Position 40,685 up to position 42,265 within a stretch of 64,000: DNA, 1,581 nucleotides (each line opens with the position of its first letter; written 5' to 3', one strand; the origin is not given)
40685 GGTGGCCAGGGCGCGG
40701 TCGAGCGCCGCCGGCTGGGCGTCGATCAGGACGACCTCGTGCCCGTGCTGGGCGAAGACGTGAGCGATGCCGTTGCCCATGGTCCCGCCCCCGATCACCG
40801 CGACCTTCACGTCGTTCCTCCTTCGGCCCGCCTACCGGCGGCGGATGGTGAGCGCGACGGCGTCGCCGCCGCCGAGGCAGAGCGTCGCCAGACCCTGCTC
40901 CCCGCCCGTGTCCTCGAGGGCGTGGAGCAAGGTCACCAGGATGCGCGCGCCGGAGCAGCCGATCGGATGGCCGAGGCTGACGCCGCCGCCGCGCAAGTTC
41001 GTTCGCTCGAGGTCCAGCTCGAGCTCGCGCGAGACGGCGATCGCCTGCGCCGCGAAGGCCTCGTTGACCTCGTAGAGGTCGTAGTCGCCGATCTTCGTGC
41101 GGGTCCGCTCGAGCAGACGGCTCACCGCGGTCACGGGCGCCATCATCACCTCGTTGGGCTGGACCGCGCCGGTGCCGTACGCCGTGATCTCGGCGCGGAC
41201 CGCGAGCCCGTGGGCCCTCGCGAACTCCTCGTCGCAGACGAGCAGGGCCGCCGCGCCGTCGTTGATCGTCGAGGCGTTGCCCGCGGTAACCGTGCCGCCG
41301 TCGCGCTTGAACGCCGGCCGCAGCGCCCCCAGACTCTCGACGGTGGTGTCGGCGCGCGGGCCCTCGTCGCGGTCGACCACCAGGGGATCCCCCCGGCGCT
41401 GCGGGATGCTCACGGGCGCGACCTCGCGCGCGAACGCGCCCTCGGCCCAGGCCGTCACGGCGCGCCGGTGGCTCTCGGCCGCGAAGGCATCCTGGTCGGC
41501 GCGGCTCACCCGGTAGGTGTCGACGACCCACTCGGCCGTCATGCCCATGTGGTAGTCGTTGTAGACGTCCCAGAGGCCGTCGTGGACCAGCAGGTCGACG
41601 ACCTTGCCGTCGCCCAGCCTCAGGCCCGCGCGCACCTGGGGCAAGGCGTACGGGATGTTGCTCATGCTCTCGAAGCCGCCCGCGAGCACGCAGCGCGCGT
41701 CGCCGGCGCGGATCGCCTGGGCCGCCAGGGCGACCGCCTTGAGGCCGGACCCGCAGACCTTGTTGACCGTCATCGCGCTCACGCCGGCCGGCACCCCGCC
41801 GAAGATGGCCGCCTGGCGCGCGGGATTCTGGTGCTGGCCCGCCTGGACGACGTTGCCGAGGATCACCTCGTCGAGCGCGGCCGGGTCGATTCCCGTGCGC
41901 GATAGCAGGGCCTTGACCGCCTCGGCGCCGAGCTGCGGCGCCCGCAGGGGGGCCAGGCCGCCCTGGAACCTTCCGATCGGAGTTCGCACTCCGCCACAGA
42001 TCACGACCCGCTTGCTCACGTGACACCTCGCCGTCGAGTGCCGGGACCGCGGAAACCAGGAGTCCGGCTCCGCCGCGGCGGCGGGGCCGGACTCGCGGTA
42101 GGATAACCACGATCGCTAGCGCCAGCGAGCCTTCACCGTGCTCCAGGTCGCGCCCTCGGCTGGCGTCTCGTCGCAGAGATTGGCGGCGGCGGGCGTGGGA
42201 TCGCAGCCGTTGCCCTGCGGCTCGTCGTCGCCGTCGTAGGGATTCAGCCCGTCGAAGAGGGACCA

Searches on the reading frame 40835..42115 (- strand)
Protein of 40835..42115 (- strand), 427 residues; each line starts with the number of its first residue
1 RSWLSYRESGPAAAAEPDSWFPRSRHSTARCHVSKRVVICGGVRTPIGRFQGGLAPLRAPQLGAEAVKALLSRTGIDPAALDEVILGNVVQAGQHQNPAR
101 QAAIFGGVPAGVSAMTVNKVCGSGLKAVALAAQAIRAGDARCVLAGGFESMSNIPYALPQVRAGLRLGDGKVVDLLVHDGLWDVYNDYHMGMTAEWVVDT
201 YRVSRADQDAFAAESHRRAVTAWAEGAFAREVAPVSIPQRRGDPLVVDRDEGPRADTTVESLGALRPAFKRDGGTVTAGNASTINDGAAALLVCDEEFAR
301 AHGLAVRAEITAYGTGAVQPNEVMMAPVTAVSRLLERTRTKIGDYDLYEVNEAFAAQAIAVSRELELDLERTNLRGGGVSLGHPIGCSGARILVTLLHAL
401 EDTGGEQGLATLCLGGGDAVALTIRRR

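Call 66: search_protein_families(library=pfam, proteins=[window:40835-42115:-], max_evalue=0.00001)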
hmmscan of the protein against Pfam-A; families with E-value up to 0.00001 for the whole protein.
window:40835-42115:- (427 aa): 2 families
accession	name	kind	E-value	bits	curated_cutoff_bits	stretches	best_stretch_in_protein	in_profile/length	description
PF00108.29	Thiolase_N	-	5.3e-101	337.8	26.4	1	37-297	1-260/260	Thiolase, N-terminal domain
PF02803.24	Thiolase_C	-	8.8e-41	138.8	27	1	306-425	3-122/123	Thiolase, C-terminal domain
